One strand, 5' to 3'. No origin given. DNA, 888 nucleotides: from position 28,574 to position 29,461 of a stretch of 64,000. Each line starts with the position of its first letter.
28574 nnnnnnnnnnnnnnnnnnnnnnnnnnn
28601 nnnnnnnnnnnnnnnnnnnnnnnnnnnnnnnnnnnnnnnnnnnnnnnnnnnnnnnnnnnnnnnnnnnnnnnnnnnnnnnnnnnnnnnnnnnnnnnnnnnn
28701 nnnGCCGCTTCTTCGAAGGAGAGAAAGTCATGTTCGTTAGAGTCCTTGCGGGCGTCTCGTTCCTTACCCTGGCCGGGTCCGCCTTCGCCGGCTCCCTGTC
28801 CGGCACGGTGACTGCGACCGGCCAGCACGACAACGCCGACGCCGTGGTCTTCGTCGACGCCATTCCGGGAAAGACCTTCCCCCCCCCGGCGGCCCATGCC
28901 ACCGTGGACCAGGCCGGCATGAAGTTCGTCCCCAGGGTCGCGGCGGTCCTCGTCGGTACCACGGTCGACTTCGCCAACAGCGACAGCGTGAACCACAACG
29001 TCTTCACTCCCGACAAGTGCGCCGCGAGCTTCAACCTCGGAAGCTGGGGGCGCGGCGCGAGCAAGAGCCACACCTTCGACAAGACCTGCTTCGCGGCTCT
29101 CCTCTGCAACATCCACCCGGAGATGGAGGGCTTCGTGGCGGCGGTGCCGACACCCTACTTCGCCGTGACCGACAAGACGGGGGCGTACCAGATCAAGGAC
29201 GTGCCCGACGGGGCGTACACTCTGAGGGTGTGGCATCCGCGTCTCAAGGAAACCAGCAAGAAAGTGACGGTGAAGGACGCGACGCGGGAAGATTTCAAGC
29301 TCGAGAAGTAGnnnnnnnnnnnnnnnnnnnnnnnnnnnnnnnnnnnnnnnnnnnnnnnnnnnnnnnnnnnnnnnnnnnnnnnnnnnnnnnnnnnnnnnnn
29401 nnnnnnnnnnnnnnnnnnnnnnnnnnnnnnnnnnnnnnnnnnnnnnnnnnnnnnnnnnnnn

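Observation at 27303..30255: Three-gene extracellular electron-transfer module resembling the acidophile iron-oxidation 'rus' architecture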

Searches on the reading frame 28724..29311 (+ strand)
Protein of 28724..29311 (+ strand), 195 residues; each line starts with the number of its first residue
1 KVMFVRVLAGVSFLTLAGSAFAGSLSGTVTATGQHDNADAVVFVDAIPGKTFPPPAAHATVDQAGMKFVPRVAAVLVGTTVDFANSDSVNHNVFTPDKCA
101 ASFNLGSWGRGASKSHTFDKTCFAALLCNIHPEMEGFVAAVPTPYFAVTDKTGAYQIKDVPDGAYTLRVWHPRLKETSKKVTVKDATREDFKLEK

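Call 3: search_protein_families(library=pfam, proteins=[window:28724-29311:+], max_evalue=1)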
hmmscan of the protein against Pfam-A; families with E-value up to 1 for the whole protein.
window:28724-29311:+ (195 aa): 7 families
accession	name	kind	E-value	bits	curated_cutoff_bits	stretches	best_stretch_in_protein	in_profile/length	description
PF13620.12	CarboxypepD_reg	-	4e-08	33.9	32.3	1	143-193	28-81/82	Carboxypeptidase regulatory-like domain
PF13715.12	CarbopepD_reg_2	-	2.7e-06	27.7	32.2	1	147-192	28-73/88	CarboxypepD_reg-like domain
PF14686.12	fn3_3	-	7.5e-06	26.1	24.4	1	145-185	27-69/75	Polysaccharide lyase family 4, domain II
PF00127.26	Copper-bind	-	0.00011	23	21.2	1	58-138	4-96/99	Copper binding proteins, plastocyanin/azurin family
PF09430.16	EMC7_beta-sandw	-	0.0062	17.2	26.6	1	145-185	21-61/122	ER membrane protein complex subunit 7, beta-sandwich domain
PF17210.9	SdrD_B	-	0.026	15.1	29.7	1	147-186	42-81/112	SdrD B-like domain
PF24025.1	Ig_DR_A0283-like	-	0.038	14.8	27.1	1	144-179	37-72/102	DR_A0283-like, Ig-like domain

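Call 4: search_protein_families(library=ncbifam, proteins=[window:28724-29311:+], max_evalue=1)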
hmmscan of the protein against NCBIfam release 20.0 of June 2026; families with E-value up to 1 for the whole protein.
window:28724-29311:+ (195 aa): 5 families
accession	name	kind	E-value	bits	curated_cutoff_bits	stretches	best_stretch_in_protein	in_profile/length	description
TIGR02657.1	amicyanin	equivalog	0.0087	16.4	110.2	1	61-138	1-80/83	amicyanin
TIGR03102.1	halo_cynanin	subfamily_domain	0.0091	16.1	93.8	1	62-134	33-106/115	halocyanin domain-containing protein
NF052345.1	S_layer_anammox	exception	0.02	12.2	1400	1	145-193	1340-1391/1596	Kustd1514 family S-layer glycoprotein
TIGR02656.1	cyanin_plasto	equivalog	0.12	12.8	87.85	1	62-98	8-44/99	plastocyanin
NF040942.2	hypo_ExtJ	equivalog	0.75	10.2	52.5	1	4-31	5-32/77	selenite/tellurite reduction operon protein ExtJ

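Call 44: find_homologous_proteins(query=window:28730-29308:+, max_evalue=0.001)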
Query window:28730-29308:+ (193 aa): 3488 proteins with E <= 0.001 among 4713 candidates; the best 120 are listed.
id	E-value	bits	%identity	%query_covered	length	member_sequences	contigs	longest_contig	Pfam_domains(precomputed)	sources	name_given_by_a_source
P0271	2.3e-113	395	90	100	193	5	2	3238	PF13715.13,PF14686.13,PF13620.13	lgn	-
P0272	5.9e-113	393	91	100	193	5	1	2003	PF14686.13,PF13620.13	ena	-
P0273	3.5e-111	387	89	100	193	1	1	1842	PF13715.13,PF14686.13,PF13620.13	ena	-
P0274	5.8e-111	387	89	100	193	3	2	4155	PF13715.13,PF13620.13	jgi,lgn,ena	-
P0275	6.8e-96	338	77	100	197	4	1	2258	PF13620.13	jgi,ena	-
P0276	8.4e-96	337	77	99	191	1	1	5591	PF13620.13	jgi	jgi:plastocyanin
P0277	8.8e-96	337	78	100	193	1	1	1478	PF13620.13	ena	-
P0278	8.9e-96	337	82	88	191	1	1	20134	PF13620.13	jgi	jgi:plastocyanin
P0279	3.0e-92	326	73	100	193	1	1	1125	PF14686.13,PF13620.13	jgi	jgi:plastocyanin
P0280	2.7e-91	323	73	100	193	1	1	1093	PF13620.13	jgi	jgi:plastocyanin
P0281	5.6e-90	318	79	87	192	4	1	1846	PF14686.13,PF13620.13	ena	-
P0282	1.6e-83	297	67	99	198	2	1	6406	PF14686.13,PF13620.13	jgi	jgi:plastocyanin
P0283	2.0e-82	294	67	100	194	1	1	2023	PF00127.27,PF13620.13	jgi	jgi:plastocyanin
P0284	4.4e-80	286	67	98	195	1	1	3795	PF00127.27,PF13620.13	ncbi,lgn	ncbi:MAG: carboxypeptidase regulatory-like domain-containing protein [Acidobacteriota bacterium]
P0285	4.9e-80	286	69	90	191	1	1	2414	PF14686.13,PF13620.13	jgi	jgi:plastocyanin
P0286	1.2e-79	285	69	90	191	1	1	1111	PF14686.13,PF13620.13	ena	-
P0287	3.5e-79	283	69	90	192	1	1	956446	PF00127.27,PF14686.13,PF13620.13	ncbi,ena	-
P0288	4.1e-79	283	68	95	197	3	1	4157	PF13620.13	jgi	jgi:plastocyanin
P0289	6.6e-79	282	67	98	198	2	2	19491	PF14686.13,PF13620.13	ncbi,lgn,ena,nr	ncbi:MAG TPA: carboxypeptidase regulatory-like domain-containing protein [Candidatus Saccharimonadal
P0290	8.3e-79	282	70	89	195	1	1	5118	PF14686.13,PF13620.13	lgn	-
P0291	9.9e-79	282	69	90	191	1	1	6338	PF14686.13,PF13620.13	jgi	jgi:plastocyanin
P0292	1.1e-78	281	69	90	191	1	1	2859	PF14686.13,PF13620.13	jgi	jgi:plastocyanin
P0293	2.5e-78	280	69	91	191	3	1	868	PF14686.13,PF13620.13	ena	-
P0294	2.9e-78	280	65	97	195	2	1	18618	PF13620.13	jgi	-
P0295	3.1e-78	280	69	90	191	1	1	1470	PF14686.13,PF13620.13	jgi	jgi:plastocyanin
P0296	3.2e-78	280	69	91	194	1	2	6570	PF14686.13,PF13620.13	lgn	-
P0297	3.4e-78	280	68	90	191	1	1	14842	PF14686.13,PF13620.13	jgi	jgi:plastocyanin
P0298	3.9e-78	280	66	90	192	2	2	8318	PF13715.13,PF00127.27,PF14686.13,PF13620.13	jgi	jgi:plastocyanin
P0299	7.7e-78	279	68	93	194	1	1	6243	PF13620.13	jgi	jgi:plastocyanin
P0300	1.1e-77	278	66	98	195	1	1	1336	PF13715.13,PF14686.13,PF13620.13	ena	-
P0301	1.1e-77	278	65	98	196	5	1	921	PF13620.13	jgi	-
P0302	1.5e-77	278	68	91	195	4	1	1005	PF13620.13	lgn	-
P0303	2.2e-77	277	69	90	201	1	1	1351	PF13620.13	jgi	jgi:plastocyanin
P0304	4.0e-77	276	66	97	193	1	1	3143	PF00127.27,PF14686.13,PF13620.13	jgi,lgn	-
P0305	4.3e-77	276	66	96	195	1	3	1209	PF14686.13,PF13620.13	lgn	-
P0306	4.4e-77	276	66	93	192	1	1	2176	PF13715.13,PF00127.27,PF14686.13,PF13620.13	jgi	-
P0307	4.5e-77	276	65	96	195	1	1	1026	PF13715.13,PF14686.13,PF13620.13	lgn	-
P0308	4.8e-77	276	66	90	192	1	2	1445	PF13715.13,PF00127.27,PF14686.13,PF13620.13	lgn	-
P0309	5.9e-77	276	62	99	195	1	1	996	PF13620.13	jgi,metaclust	metaclust:\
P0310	6.3e-77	276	68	90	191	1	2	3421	PF14686.13,PF13620.13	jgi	jgi:plastocyanin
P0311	1.2e-76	275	66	95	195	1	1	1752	PF14686.13,PF13620.13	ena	-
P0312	1.5e-76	275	68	89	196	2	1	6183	PF14686.13,PF13620.13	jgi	-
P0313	1.5e-76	275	66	98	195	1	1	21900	PF14686.13,PF13620.13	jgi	-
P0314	1.6e-76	274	66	89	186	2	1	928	PF13715.13,PF00127.27,PF14686.13,PF13620.13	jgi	jgi:plastocyanin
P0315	2.0e-76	274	64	98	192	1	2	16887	PF14686.13,PF13620.13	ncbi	-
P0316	2.3e-76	274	66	90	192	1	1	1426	PF13715.13,PF00127.27,PF14686.13,PF13620.13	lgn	-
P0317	3.0e-76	274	65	95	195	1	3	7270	PF13620.13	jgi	-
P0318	3.0e-76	274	68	91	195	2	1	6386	PF13715.13,PF14686.13,PF13620.13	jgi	-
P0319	3.0e-76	274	67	90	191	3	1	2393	PF14686.13,PF13620.13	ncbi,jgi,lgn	jgi:plastocyanin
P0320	3.2e-76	273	66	90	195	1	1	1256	PF13620.13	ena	-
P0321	3.2e-76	273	70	90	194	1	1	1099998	PF13620.13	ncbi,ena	-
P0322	3.6e-76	273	65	96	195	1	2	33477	PF13620.13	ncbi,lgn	-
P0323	3.9e-76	273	66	90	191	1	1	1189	PF14686.13,PF13620.13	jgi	jgi:plastocyanin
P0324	4.6e-76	273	65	96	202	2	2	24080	PF00127.27,PF13620.13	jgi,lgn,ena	-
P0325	6.6e-76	272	66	90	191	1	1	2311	PF14686.13,PF13620.13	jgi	jgi:plastocyanin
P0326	9.0e-76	272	66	96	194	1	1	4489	PF13620.13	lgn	-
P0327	1.0e-75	272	66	90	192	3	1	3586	PF00127.27,PF14686.13,PF13620.13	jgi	jgi:plastocyanin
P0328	1.1e-75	272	65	94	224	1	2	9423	PF13715.13,PF00127.27,PF14686.13,PF13620.13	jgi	jgi:plastocyanin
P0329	1.6e-75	271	65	90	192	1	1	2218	PF00127.27,PF14686.13,PF13620.13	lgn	-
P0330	1.7e-75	271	63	96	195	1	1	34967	PF13620.13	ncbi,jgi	-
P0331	1.9e-75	271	66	91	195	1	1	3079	PF13620.13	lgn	-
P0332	1.9e-75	271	61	100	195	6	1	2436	PF14686.13,PF13620.13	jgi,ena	-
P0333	2.4e-75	271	64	98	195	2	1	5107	PF14686.13,PF13620.13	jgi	-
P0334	2.4e-75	271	66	90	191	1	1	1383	PF14686.13,PF13620.13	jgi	jgi:plastocyanin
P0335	2.9e-75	270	63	100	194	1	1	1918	PF00127.27,PF14686.13,PF13620.13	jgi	jgi:plastocyanin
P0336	3.6e-75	270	64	98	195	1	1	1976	PF14686.13,PF13620.13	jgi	-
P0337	4.9e-75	270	65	94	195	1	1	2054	PF14686.13,PF13620.13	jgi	jgi:plastocyanin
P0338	5.0e-75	270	63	98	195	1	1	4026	PF00127.27,PF14686.13,PF13620.13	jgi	jgi:plastocyanin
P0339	5.7e-75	269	64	98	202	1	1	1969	PF13620.13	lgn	-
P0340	6.5e-75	269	65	94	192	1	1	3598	PF13715.13,PF14686.13,PF13620.13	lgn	-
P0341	7.0e-75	269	66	90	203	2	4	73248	PF13715.13,PF14686.13,PF13620.13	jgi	jgi:plastocyanin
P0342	7.4e-75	269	64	94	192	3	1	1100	PF13715.13,PF14686.13,PF13620.13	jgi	jgi:plastocyanin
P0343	7.9e-75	269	63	98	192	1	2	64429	PF14686.13,PF13620.13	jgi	-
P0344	8.3e-75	269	63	100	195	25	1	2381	PF13620.13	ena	-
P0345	9.5e-75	269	67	92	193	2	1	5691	PF00127.27,PF14686.13,PF13620.13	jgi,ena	-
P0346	9.6e-75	269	63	98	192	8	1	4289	PF14686.13,PF13620.13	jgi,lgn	jgi:plastocyanin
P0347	1.1e-74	268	65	97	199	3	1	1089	PF14686.13,PF13620.13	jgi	jgi:plastocyanin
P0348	1.1e-74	268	64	96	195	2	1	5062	PF14686.13,PF13620.13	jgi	jgi:plastocyanin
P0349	1.3e-74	268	66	91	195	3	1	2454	PF14686.13,PF13620.13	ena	-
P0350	1.4e-74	268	66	90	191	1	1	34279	PF14686.13,PF13620.13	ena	-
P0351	1.7e-74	268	62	99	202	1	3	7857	PF14686.13,PF13620.13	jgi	jgi:plastocyanin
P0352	1.9e-74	268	67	90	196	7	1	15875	PF13620.13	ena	-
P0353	2.1e-74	268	60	98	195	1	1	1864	PF14686.13,PF13620.13,PF09430.17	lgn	-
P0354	2.2e-74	268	63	98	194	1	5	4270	PF14686.13,PF13620.13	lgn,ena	-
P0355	2.5e-74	267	62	98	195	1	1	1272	PF14686.13,PF13620.13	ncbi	-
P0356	2.5e-74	267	65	90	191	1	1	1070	PF14686.13,PF13620.13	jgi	jgi:plastocyanin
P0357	2.6e-74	267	62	89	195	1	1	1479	PF13620.13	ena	-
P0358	2.8e-74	267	64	97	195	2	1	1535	PF14686.13,PF13620.13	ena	-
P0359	3.4e-74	267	64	95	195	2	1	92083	PF13620.13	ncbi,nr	ncbi:MAG: hypothetical protein HY049_14455 [Acidobacteria bacterium]|nr:hypothetical protein [Acidob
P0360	4.0e-74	267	61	99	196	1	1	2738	PF13715.13,PF14686.13,PF13620.13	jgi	jgi:plastocyanin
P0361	4.3e-74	267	64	95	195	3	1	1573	PF00127.27,PF14686.13,PF13620.13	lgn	-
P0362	4.3e-74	267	63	97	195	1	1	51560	PF13620.13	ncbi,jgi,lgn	-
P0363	5.6e-74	266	63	93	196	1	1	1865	PF13715.13,PF14686.13,PF13620.13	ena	-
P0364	5.8e-74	266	62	96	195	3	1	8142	PF14686.13,PF13620.13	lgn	-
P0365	8.1e-74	266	62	98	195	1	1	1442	PF13620.13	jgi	-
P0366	9.6e-74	265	65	90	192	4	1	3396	PF13715.13,PF14686.13,PF13620.13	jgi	jgi:plastocyanin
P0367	9.7e-74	265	61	99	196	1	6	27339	PF14686.13,PF13620.13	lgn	-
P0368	1.1e-73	265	66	91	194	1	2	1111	PF13715.13,PF14686.13,PF13620.13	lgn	-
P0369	1.1e-73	265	64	93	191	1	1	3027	PF13620.13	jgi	-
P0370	1.1e-73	265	65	89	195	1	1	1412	PF13620.13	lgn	-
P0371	1.2e-73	265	63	94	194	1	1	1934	PF14686.13,PF13620.13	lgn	-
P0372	1.3e-73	265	64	92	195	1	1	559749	PF14686.13,PF13620.13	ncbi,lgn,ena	-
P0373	1.3e-73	265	64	90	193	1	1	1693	PF00127.27,PF14686.13,PF13620.13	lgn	-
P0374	1.5e-73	265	62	100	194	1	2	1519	PF13715.13,PF14686.13,PF13620.13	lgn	-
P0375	1.7e-73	265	61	98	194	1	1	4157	PF13715.13,PF14686.13,PF13620.13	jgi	-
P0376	2.5e-73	264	61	98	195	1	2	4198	PF14686.13,PF13620.13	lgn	-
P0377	2.7e-73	264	60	98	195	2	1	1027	PF13620.13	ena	-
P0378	3.2e-73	264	64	90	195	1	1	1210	PF14686.13,PF13620.13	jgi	-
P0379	3.4e-73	264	64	88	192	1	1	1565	PF14686.13,PF13620.13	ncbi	-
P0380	3.5e-73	264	66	93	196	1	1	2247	PF13620.13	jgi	jgi:plastocyanin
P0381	3.6e-73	264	60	100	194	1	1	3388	PF14686.13,PF13620.13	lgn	-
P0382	3.6e-73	264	65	90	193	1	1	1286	PF00127.27,PF14686.13,PF13620.13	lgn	-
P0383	3.7e-73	263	62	98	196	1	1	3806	PF13620.13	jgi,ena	-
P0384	5.3e-73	263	65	91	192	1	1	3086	PF00127.27,PF14686.13,PF13620.13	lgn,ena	-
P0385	5.8e-73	263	63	92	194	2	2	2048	PF00127.27,PF14686.13,PF13620.13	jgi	-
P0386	6.2e-73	263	63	94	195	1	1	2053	PF14686.13,PF13620.13,PF09430.17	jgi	jgi:plastocyanin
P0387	6.4e-73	263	64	92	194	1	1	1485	PF14686.13,PF13620.13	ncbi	-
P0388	6.6e-73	263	63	97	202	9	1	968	PF13715.13,PF14686.13,PF13620.13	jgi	jgi:plastocyanin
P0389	6.8e-73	263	63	95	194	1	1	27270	PF13715.13,PF14686.13,PF13620.13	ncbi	-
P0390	9.5e-73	262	62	97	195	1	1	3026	PF13620.13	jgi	jgi:plastocyanin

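Call 46: search_solved_structures(query=window:28730-29308:+, max_evalue=1, show_alignments=2)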
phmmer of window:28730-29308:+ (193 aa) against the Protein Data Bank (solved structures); distinct sequences matched with E-value up to 1: 14.
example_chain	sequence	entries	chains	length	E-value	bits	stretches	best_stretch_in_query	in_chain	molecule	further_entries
5fc9_A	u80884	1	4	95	0.00017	24.9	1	62-137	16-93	Blue (Type 1) copper domain protein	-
6hbe_A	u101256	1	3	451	0.00059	23.1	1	56-137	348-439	Copper-containing nitrite reductase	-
9cck_A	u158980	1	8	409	0.00066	22.9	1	68-137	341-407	Copper-containing nitrite reductase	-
4wi0_B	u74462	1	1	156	0.046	16.9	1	134-169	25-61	Cellulosomal scaffoldin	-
4u3s_B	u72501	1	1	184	0.052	16.8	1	134-169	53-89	Cellulosomal scaffoldin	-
2plt_A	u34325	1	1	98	0.057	16.6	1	59-103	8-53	PLASTOCYANIN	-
7zqe_M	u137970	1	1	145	0.074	16.3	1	58-103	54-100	Plastocyanin, chloroplastic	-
22wz_A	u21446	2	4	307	0.21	14.8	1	46-106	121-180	VP1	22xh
1sfd_A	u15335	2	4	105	0.29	14.3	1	57-136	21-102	Amicyanin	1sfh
4p5r_A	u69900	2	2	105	0.38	13.9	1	57-136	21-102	Amicyanin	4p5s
2gb2_A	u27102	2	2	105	0.38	13.9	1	57-136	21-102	Amicyanin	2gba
1sf3_A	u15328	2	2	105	0.4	13.9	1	57-136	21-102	Amicyanin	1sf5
1mda_A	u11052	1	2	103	0.71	13.1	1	57-136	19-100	AMICYANIN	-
1aac_A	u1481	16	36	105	0.73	13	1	57-136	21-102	AMICYANIN | PROTEIN (AMICYANIN)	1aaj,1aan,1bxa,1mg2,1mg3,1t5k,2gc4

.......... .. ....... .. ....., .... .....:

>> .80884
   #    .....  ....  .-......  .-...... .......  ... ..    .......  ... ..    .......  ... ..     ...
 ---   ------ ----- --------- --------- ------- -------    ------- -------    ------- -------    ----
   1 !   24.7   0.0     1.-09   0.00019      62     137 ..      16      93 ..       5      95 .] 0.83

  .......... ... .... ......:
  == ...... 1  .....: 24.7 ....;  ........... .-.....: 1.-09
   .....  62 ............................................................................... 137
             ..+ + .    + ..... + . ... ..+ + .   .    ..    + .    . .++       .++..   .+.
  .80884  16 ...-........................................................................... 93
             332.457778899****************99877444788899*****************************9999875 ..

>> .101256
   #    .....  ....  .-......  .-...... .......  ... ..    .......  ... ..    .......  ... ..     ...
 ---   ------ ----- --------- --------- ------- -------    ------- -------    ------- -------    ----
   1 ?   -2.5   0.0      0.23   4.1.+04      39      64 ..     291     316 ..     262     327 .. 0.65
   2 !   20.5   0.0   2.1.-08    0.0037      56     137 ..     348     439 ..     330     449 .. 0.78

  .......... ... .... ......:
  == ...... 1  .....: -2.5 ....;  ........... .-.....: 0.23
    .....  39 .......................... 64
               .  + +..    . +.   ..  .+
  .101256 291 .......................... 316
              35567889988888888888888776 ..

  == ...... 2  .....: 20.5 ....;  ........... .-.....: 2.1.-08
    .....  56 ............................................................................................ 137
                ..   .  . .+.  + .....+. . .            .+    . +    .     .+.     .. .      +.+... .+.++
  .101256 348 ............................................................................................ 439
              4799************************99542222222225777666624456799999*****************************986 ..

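Call 58: predict_structure(alignment_id=A2)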
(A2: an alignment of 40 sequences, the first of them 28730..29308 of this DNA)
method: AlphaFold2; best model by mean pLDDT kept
length: 193 residues; sequences in the alignment: 40
mean_pLDDT: 92.6   pTM: 0.85
mean pLDDT of the five models: 92.6, 91.6, 90.4, 89.5, 89.3
residues with pLDDT >= 90: 170; 70-90: 4; 50-70: 16; < 50: 3
segments of 3 or more residues with pLDDT < 50: none
pLDDT, mean of each block of 10 residues (from residue 1): 52 56 96 95 96 96 98 98 98 98 98 98 97 98 98 96 98 97 96 93
secondary structure, 60 per line:
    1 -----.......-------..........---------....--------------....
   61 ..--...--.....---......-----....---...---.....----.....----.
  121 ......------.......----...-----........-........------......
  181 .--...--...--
elements in order: H6-12 E20-29 E39-42 E57-62 E65-67 E70-74 E78-83 E89-92 E102-106 E111-115 E120-126 E133-139 E144-146 E152-159 E161-168 E175-181 E184-186 E189-191

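Call 60: fold_search(model_id=the predicted structure, library=pdb)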
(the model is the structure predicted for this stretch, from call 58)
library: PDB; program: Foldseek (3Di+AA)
matches with E <= 10: 1312; with E <= 0.001: 110
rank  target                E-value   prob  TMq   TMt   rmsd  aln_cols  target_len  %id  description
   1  5fc9_A                3.5e-07  1.00  0.39  0.77   3.1        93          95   26  Novel Purple Cupredoxin from Nitrosopumilus maritimus (released 2016-05-11)
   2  6hbe_A                4.2e-07  1.00  0.43  0.20   6.3       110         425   27  Cu-containing nitrite reductase (NirK) from Thermus scotoductus SA-01 (released 2019-01-23)
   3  1sfd_A                9.6e-07  1.00  0.41  0.73   8.4       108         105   25  oxidized form of amicyanin mutant P94F (released 2004-07-27)
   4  4p5r                  1.4e-06  1.00  0.41  0.74   2.3        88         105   27  Structure of oxidized W45Y mutant of amicyanin (released 2014-04-23)
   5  1sf3                  1.5e-06  1.00  0.41  0.72   8.5       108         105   25  Structure of the reduced form of the P94A mutant of amicyanin (released 2004-07-27)
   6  6hbe_C                2.1e-06  1.00  0.41  0.19   6.6       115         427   27  Cu-containing nitrite reductase (NirK) from Thermus scotoductus SA-01 (released 2019-01-23)
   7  1id2_A                2.3e-06  1.00  0.41  0.72   7.6       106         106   22  CRYSTAL STRUCTURE OF AMICYANIN FROM PARACOCCUS VERSUTUS (THIOBACILLUS VERSUTUS) (released 2001-04-11)
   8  2gb2                  3.4e-06  1.00  0.42  0.75   2.1        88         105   27  The P52G mutant of amicyanin in the Cu(II) state. (released 2006-08-01)
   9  2qdv                  3.8e-06  1.00  0.42  0.75   8.3       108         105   25  Structure of the Cu(II) form of the M51A mutant of amicyanin (released 2007-12-11)
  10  2idq                  7.4e-06  1.00  0.41  0.74   2.3        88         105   26  Structure of M98A mutant of amicyanin, Cu(II) (released 2007-03-13)
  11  1aaj                  7.4e-06  1.00  0.40  0.72   1.9        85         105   28  CRYSTAL STRUCTURE ANALYSIS OF AMICYANIN AND APOAMICYANIN FROM PARACOCCUS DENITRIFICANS AT 2.0 ANGSTROMS AND 1.8 ANGSTROM (released 1993-10-31)
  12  4hcf_B                8.3e-06  1.00  0.36  0.65   5.6        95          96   20  Crystal Structure of Uncharacterized Cupredoxin-like Domain Protein Cupredoxin_1 with Copper Bound from Bacillus anthr (released 2012-10-17)
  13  3ply_A                1.1e-05  1.00  0.41  0.73   8.4       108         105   25  Structure of Oxidized P96G Mutant of Amicyanin (released 2011-02-09)
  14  1pcs                  1.2e-05  1.00  0.40  0.75   2.2        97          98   25  THE 2.15 A CRYSTAL STRUCTURE OF A TRIPLE MUTANT PLASTOCYANIN FROM THE CYANOBACTERIUM SYNECHOCYSTIS SP. PCC 6803 (released 1997-12-17)
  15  3rym_A                1.2e-05  1.00  0.41  0.73   8.4       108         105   24  Structure of Oxidized M98K mutant of Amicyanin (released 2011-11-23)
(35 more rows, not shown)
